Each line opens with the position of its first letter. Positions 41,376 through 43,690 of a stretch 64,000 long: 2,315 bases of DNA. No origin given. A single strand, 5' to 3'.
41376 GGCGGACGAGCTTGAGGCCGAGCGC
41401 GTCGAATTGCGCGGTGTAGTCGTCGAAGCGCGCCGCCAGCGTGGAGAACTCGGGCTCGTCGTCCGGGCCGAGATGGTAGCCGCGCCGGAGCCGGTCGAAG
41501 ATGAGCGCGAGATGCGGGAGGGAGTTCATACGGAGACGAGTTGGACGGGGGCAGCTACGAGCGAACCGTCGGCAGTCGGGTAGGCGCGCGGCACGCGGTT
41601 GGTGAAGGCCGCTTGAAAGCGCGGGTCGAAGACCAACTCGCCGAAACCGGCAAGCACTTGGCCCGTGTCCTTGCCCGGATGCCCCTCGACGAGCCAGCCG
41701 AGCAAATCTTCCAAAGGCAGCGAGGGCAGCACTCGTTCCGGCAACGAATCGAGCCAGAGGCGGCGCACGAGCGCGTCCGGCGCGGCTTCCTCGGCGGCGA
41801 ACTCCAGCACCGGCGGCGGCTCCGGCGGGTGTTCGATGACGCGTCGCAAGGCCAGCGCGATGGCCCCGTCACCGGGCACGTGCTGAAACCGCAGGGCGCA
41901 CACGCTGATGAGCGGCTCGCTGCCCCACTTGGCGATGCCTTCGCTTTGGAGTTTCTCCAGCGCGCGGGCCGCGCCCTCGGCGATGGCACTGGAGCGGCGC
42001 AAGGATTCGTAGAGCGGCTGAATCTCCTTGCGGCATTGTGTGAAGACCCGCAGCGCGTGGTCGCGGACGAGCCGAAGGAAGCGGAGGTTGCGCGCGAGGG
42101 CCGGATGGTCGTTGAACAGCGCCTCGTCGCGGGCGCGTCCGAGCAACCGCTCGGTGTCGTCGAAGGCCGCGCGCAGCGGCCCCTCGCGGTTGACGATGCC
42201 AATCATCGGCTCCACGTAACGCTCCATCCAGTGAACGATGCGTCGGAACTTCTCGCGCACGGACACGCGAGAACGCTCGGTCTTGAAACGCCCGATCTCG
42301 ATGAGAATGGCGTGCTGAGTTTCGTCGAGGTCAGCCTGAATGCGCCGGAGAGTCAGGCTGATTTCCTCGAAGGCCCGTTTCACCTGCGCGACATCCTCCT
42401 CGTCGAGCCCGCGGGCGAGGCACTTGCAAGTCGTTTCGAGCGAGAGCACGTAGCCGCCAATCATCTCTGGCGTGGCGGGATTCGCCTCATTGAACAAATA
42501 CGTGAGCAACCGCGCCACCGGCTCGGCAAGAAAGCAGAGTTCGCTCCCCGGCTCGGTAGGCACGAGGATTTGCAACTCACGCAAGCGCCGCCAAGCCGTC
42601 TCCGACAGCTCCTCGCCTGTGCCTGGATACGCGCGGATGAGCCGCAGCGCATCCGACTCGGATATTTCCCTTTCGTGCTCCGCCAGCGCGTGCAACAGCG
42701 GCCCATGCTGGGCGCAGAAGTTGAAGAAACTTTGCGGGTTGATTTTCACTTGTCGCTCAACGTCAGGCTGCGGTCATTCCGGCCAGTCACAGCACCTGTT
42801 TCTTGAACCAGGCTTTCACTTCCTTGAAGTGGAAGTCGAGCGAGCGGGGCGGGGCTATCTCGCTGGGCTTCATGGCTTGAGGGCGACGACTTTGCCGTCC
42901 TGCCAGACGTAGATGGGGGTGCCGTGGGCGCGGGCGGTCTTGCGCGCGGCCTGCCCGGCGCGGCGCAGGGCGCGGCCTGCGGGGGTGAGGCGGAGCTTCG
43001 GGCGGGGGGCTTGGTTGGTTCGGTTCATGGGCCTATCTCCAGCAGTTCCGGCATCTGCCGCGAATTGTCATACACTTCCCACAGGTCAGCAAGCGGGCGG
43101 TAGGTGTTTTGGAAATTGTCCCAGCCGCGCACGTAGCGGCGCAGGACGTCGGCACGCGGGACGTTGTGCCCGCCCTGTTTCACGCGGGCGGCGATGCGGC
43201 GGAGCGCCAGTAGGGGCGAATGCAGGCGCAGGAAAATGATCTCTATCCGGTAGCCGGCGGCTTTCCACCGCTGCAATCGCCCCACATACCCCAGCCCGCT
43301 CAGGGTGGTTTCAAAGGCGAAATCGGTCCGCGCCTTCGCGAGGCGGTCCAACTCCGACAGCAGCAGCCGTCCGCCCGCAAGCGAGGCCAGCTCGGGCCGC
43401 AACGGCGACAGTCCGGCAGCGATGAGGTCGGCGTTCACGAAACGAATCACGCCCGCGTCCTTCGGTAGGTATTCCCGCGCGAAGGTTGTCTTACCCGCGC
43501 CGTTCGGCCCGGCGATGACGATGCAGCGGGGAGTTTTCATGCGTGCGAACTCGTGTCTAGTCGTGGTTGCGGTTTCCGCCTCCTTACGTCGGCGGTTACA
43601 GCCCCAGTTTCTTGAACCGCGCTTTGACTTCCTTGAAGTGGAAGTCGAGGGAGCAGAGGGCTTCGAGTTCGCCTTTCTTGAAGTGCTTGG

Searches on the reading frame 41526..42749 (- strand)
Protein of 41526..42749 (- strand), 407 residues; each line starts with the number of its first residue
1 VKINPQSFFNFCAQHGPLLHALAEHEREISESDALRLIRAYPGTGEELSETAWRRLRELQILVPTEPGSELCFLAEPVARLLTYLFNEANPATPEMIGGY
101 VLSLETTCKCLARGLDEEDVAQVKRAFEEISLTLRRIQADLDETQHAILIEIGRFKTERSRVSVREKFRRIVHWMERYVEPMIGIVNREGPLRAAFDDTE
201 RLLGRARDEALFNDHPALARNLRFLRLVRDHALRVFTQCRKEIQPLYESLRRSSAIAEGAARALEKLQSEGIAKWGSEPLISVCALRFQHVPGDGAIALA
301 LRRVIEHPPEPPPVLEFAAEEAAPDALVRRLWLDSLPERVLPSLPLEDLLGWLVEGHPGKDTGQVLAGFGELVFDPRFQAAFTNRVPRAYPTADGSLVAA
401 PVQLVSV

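Call 3: search_protein_families(library=pfam, proteins=[window:41526-42749:-], max_evalue=0.1)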
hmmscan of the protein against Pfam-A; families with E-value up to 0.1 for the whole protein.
window:41526-42749:- (407 aa): 0 families

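Call 4: search_protein_families(library=padloc, proteins=[window:41526-42749:-], max_evalue=0.1)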
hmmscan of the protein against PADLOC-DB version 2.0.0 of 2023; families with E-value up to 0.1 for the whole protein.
window:41526-42749:- (407 aa): 0 families

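Call 5: search_protein_families(library=ncbifam, proteins=[window:41526-42749:-], max_evalue=0.1)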
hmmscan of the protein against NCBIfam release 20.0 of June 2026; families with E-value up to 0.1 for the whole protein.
window:41526-42749:- (407 aa): 1 family
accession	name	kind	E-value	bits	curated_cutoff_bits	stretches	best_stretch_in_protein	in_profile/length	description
NF040857.1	condensinMksB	equivalog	3.8e-20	72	750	1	58-397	60-401/412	Mks condensin complex protein MksB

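Call 56: search_solved_structures(query=A6, max_evalue=10)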
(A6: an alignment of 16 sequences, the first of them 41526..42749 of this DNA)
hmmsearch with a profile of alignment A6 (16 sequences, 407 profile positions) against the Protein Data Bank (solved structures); distinct sequences matched with E-value up to 10: 7.
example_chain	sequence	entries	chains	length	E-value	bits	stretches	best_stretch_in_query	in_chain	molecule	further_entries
4heh_A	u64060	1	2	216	0.084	14.8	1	103-139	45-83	AppA protein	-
4hh3_C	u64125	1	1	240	0.099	14.6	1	103-139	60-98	AppA protein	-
4hh0_A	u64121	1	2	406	0.21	13.5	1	104-139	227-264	AppA protein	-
4hh1_A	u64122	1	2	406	0.21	13.5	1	104-139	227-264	AppA protein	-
6iuh_A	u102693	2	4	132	0.33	12.9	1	207-245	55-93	ARF GTPase-activating protein GIT1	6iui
2jx0_A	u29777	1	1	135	0.35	12.8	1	207-245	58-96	ARF GTPase-activating protein GIT1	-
6jmu_A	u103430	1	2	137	0.35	12.8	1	207-245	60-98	ARF GTPase-activating protein GIT1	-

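Call 78: search_protein_families(library=padloc, alignment_id=A6, max_evalue=0.1)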
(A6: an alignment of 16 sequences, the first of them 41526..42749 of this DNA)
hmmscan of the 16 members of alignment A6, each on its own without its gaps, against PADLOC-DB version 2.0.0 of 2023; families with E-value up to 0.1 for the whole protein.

A. member 1, window:41526-42749:- (407 aa): 0 families

B. families by the number of members that match (of 16 scanned): 3 families
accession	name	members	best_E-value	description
PDLC03842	LeoB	2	0.063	-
PDLC00311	PtuA1|PtuA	1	0.019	AAA ATPase domain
PDLC03958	SngA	1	0.028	-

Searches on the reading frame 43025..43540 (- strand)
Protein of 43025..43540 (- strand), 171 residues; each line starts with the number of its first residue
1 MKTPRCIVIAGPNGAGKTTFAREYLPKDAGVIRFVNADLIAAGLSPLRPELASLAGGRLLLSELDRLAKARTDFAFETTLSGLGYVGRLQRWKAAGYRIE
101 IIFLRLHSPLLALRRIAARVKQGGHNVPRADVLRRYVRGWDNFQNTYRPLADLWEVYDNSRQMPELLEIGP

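Call 39: search_protein_families(library=pfam, proteins=[window:43025-43540:-], max_evalue=0.01)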
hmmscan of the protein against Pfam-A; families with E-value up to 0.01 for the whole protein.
window:43025-43540:- (171 aa): 5 families
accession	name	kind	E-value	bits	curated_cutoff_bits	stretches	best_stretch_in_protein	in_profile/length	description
PF06414.18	Zeta_toxin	-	1.9e-10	41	22.3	1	55-148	79-164/199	Zeta toxin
PF13671.12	AAA_33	-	3.7e-06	27.7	27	1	7-132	2-133/143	AAA domain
PF13191.12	AAA_16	-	0.00016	22.7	32.6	1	3-84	23-103/167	AAA ATPase domain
PF13401.12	AAA_22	-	0.00025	21.8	27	1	3-53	4-56/130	AAA domain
PF13479.12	AAA_24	-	0.0013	19.1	27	1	4-28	2-24/195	AAA domain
